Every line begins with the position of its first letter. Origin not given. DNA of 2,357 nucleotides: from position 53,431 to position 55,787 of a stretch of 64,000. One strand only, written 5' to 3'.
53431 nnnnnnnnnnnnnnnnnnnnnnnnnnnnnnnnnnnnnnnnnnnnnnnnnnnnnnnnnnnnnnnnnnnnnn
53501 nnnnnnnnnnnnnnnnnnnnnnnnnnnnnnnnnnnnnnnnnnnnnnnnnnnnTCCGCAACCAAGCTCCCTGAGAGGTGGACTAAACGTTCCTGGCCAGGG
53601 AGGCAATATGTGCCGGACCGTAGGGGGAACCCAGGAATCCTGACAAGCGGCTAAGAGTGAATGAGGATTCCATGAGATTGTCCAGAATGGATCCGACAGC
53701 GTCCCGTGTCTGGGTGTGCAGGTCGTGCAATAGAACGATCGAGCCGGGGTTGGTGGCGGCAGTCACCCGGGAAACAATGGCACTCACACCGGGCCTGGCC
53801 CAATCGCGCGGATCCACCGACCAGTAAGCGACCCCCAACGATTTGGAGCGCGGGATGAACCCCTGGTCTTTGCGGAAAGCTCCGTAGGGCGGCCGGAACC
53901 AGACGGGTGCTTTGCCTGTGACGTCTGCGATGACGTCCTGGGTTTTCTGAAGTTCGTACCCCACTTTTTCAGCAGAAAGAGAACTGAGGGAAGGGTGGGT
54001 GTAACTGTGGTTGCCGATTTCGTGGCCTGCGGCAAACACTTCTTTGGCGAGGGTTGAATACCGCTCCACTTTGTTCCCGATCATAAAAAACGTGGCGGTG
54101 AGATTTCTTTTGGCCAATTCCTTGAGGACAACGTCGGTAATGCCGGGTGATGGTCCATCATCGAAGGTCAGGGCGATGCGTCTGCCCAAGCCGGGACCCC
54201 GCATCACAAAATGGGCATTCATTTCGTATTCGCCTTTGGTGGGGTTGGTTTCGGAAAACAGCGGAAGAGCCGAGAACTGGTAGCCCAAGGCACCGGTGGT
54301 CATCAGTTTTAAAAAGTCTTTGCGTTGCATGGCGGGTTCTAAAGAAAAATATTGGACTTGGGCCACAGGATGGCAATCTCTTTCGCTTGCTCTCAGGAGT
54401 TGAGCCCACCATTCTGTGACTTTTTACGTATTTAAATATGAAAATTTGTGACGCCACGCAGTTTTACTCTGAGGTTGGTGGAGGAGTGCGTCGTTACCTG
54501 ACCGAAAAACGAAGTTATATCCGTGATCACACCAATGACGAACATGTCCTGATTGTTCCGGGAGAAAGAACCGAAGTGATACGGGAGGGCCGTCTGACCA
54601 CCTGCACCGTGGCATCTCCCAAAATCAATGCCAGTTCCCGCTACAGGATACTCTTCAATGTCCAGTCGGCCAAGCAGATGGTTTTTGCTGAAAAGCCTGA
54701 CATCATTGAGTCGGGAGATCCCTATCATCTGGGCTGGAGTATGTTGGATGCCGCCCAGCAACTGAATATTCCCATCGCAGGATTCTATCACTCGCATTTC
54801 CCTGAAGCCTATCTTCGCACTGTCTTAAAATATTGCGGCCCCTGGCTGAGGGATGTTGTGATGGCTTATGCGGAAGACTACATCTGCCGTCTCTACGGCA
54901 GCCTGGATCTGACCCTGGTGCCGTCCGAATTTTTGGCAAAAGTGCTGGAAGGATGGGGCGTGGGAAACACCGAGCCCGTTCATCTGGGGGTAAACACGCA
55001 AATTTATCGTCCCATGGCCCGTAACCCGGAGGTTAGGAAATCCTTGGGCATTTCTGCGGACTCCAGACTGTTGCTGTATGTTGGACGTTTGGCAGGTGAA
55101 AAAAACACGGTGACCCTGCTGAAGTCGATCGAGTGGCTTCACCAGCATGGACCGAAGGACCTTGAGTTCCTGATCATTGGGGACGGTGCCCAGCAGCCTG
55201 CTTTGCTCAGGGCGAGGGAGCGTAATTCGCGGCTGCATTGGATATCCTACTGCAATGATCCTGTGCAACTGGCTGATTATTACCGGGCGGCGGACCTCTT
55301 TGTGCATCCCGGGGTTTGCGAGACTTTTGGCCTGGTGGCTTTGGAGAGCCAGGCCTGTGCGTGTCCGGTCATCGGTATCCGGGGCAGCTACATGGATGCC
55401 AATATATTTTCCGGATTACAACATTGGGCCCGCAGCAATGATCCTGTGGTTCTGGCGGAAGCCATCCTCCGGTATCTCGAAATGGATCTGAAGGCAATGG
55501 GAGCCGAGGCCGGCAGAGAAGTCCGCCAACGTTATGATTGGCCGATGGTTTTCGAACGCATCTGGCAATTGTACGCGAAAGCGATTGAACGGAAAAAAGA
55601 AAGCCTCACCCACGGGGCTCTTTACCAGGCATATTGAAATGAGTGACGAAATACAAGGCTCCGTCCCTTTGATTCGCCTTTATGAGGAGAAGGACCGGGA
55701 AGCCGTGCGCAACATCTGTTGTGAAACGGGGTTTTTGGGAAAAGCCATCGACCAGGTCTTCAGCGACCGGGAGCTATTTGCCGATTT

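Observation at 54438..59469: Translationally coupled GT4-GNAT-DUF2334-PHP::GT4 operon: candidate pathway for a de-N-acetylated and re-acylated glycoside, not a classical polysaccharide locus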

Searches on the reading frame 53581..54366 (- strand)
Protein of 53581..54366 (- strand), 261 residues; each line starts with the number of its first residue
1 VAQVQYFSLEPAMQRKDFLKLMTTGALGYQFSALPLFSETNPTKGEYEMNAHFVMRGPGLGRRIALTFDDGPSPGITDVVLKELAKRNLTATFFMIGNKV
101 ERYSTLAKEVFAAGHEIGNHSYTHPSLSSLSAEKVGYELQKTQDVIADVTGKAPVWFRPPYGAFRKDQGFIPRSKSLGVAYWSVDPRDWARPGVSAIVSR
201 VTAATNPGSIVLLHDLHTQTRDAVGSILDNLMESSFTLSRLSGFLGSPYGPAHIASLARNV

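Call 13: search_protein_families(library=pfam, proteins=[window:53581-54366:-], max_evalue=0.001)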
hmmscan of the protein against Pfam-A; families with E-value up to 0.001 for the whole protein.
window:53581-54366:- (261 aa): 1 family
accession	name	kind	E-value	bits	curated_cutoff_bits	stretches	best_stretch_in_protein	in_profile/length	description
PF01522.26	Polysacc_deac_1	-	1e-35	122.8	23.1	1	61-180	6-122/124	Polysaccharide deacetylase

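Call 75: search_protein_families(library=ncbifam, proteins=[window:53581-54366:-], max_evalue=1e-10)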
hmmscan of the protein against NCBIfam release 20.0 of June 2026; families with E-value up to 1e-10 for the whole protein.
window:53581-54366:- (261 aa): 8 families
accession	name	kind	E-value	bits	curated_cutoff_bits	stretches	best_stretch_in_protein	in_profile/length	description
TIGR02764.1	spore_ybaN_pdaB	equivalog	3.8e-48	163.8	237.4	1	62-242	6-188/191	polysaccharide deacetylase family sporulation protein PdaB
TIGR04243.1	nodulat_NodB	equivalog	5.5e-43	146.8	240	1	62-219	2-160/197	chitooligosaccharide deacetylase NodB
NF045820.1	PgAcgDacpgdA_Strep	equivalog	1.8e-38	132.6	800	1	64-249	270-452/463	peptidoglycan-N-acetylglucosamine deacetylase PgdA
NF045821.1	PgAcgDacpgdA1_Bac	equivalog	4.6e-37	127.4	400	1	55-218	81-244/282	peptidoglycan-N-acetylglucosamine deacetylase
TIGR02873.1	spore_ylxY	hypoth_equivalog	1.9e-35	122.4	391.5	1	37-240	60-262/268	probable sporulation protein, polysaccharide deacetylase family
TIGR02884.1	spore_pdaA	equivalog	2.3e-32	112.5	298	1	59-241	34-220/224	delta-lactam-biosynthetic de-N-acetylase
NF045822.1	PgAcgDacpgdA2_Bac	equivalog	1.8e-29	103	400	1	55-238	62-255/274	peptidoglycan-N-acetylglucosamine deacetylase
TIGR03006.1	pepcterm_polyde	equivalog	8.1e-14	51.4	276.2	1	77-160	36-119/272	XrtA system polysaccharide deacetylase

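Call 84: search_protein_families(library=padloc, proteins=[window:53581-54366:-], max_evalue=0.001)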
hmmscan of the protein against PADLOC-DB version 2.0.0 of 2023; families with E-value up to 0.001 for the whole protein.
window:53581-54366:- (261 aa): 0 families

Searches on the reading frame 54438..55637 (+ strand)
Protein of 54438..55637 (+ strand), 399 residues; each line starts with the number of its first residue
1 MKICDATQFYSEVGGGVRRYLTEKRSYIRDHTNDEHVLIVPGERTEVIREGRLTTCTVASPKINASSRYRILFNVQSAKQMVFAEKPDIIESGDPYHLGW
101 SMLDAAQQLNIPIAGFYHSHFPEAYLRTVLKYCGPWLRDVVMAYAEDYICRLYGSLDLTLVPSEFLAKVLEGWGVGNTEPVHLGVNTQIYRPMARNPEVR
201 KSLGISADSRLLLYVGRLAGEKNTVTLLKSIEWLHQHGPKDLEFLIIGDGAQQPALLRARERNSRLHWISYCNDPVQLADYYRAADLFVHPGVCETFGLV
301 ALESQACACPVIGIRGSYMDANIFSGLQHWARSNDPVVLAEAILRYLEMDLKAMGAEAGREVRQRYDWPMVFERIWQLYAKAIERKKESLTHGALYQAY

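Call 6: search_protein_families(library=pfam, proteins=[window:54438-55637:+], max_evalue=0.01)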
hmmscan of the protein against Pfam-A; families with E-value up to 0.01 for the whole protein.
window:54438-55637:+ (399 aa): 5 families
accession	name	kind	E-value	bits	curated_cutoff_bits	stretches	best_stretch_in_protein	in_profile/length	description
PF00534.26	Glycos_transf_1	-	4.3e-23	82.1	26.4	1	197-350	3-159/172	Glycosyl transferases group 1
PF13692.12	Glyco_trans_1_4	-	8.3e-21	75.2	27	1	210-348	2-141/142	Glycosyl transferases group 1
PF13439.12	Glyco_transf_4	-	6.3e-15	56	28.5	1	15-188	2-169/170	Glycosyltransferase Family 4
PF20706.3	GT4-conflict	-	3.1e-07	30.1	26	1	206-312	194-309/385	Family 4 Glycosyltransferase in conflict systems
PF13579.12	Glyco_trans_4_4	-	9.9e-06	26.4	29.7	1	15-179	1-151/158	Glycosyl transferase 4-like domain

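Call 7: search_protein_families(library=ncbifam, proteins=[window:54438-55637:+], max_evalue=0.01)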
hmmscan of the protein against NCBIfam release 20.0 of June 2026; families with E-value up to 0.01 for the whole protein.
window:54438-55637:+ (399 aa): 22 families
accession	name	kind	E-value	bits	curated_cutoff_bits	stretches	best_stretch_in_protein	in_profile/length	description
NF053787.1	GlcN_PG_synth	equivalog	2.7e-82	276.5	480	1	1-382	1-359/361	N-acetylglucosaminyl phosphatidylglycerol synthase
TIGR03449.1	mycothiol_MshA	equivalog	1.1e-20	74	462.5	1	180-384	192-405/406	D-inositol-3-phosphate glycosyltransferase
TIGR03088.1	stp2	hypoth_equivalog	1.1e-16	60.9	409.05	1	180-381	164-372/374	TIGR03088 family PEP-CTERM/XrtA system glycosyltransferase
TIGR04047.1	MSMEG_0565_glyc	hypoth_equivalog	4.7e-16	58.8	259.85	1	161-380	145-372/373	MSMEG_0565 family glycosyltransferase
NF047684.1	TeichurnBiosyTuaC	equivalog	4.3e-15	55.5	550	1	180-378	189-385/391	teichuronic acid biosynthesis protein TuaC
TIGR02149.1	glgA_Coryne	subfamily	2.5e-13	50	302.4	1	181-381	174-389/391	glycogen synthase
TIGR04157.1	glyco_rSAM_CFB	subfamily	6e-13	48.5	400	1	188-317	206-333/406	TIGR04157 family glycosyltransferase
NF012028.0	PRK15484.1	subfamily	6.6e-13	48.5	618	1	159-375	143-371/380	lipopolysaccharide N-acetylglucosaminyltransferase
NF049988.1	MGlcDAGSynMgs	equivalog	1.4e-12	47.7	400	1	68-321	68-326/398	alpha-monoglucosyldiacylglycerol synthase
NF038295.1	EPS_HpsP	equivalog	2.1e-12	46.8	550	1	166-381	165-386/388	hormogonium polysaccharide biosynthesis glycosyltransferase HpsP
TIGR03999.1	thiol_BshA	equivalog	2.1e-12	46.7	273.7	1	180-383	171-374/375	N-acetyl-alpha-D-glucosaminyl L-malate synthase BshA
NF053513.1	Gtran_IagA_BgsA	equivalog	1.1e-09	37.8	460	1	101-381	58-330/333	LTA glycolipid anchor biosynthesis glycosyltransferase, IagA/BgsA family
NF038298.1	EPS_HpsO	equivalog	1.6e-09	37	575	1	182-313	175-317/388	hormogonium polysaccharide biosynthesis glycosyltransferase HpsO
TIGR02095.1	glgA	subfamily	9.3e-08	31.2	328.45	1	199-307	282-391/477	glycogen/starch synthase, ADP-glucose type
NF050056.1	ProtGlycPglH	equivalog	7.7e-07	28.5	600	1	210-305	180-273/354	GalNAc-alpha-(1->4)-GalNAc-alpha-(1->3)-diNAcBac-PP-undecaprenol alpha-1,4-N-acetyl-D-galactosaminyltransferase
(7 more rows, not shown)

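Call 48: search_solved_structures(query=window:54438-55637:+, max_evalue=0.00001)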
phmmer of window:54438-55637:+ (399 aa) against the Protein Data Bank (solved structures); distinct sequences matched with E-value up to 0.00001: 43.
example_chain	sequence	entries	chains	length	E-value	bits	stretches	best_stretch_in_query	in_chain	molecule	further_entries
6kih_A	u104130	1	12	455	1.1e-12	50.7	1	157-381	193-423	Tll1590 protein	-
3c4q_A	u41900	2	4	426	1.1e-12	50.7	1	182-392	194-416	Predicted glycosyltransferases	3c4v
3c48_A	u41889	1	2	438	2.3e-12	49.7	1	182-386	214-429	Predicted glycosyltransferases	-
3fro_A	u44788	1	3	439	2.7e-09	39.5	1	210-386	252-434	GlgA glycogen synthase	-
2bis_A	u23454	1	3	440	2.7e-09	39.5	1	210-386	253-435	GLGA GLYCOGEN SYNTHASE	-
9m88_C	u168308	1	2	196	1.6e-08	37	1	210-351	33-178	Glycogen synthase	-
2bfw_A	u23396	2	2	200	1.6e-08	37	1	210-351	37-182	GLGA GLYCOGEN SYNTHASE | PGS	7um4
3l01_A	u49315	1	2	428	2.1e-08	36.6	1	210-379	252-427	GlgA glycogen synthase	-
3okc_A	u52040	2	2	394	5.4e-08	35.2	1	179-381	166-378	GDP-mannose-dependent alpha-(1-6)-phosphatidylinositol monomannoside mannosyltransferase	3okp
7br3_A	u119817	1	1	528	1.1e-07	34.2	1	210-351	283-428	Gonadotropin-releasing hormone receptor,GlgA glycogen synthase,Gonadotropin-releasing horm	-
3oka_A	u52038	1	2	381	1.1e-07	34.2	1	179-378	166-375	GDP-mannose-dependent alpha-(1-6)-phosphatidylinositol monomannoside mannosyltransferase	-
6kuw_A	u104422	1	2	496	1.2e-07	34.1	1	210-351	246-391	Alpha-2C adrenergic receptor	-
6tpk_A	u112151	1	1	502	1.2e-07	34.1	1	210-351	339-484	Oxytocin receptor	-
8cxo_A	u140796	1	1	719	1.3e-07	34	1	208-351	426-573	Smoothened homolog, GlgA glycogen synthase chimera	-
7w41_A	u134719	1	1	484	1.3e-07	33.9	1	210-351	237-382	Gastrin-releasing peptide receptor,GlgA glycogen synthase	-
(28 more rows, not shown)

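Call 77: list_cluster_members(proteins=[window:54438-55637:+, window:55639-56367:+, window:56364-57089:+, window:57076-59469:+, window:53581-54366:-])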
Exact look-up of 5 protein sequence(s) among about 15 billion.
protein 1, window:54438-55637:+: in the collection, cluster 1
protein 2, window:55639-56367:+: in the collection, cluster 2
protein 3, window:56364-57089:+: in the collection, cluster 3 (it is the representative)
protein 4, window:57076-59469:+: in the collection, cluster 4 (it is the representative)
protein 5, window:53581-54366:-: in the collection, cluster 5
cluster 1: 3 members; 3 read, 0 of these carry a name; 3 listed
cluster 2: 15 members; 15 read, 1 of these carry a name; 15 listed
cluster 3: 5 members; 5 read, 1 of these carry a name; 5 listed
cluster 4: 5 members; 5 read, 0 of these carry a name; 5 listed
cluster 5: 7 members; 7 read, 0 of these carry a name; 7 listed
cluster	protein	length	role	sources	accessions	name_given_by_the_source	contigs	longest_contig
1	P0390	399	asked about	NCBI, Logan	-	-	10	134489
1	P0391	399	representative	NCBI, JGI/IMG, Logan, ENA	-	-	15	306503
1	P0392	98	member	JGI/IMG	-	-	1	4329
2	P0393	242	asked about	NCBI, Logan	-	-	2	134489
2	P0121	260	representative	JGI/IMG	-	-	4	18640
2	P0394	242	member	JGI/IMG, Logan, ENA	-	hypothetical protein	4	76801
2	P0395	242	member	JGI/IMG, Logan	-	-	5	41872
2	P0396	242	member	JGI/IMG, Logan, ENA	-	-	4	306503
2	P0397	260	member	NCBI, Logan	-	-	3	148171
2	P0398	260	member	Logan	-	-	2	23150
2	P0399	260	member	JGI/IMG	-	-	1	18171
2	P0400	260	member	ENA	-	-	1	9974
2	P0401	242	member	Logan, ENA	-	-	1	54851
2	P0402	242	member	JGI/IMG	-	-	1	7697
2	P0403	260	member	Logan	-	-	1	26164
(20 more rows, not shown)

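Call 84: search_protein_families(library=padloc, proteins=[window:54438-55637:+], max_evalue=0.001)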
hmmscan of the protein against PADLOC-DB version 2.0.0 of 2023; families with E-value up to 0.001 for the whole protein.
window:54438-55637:+ (399 aa): 0 families
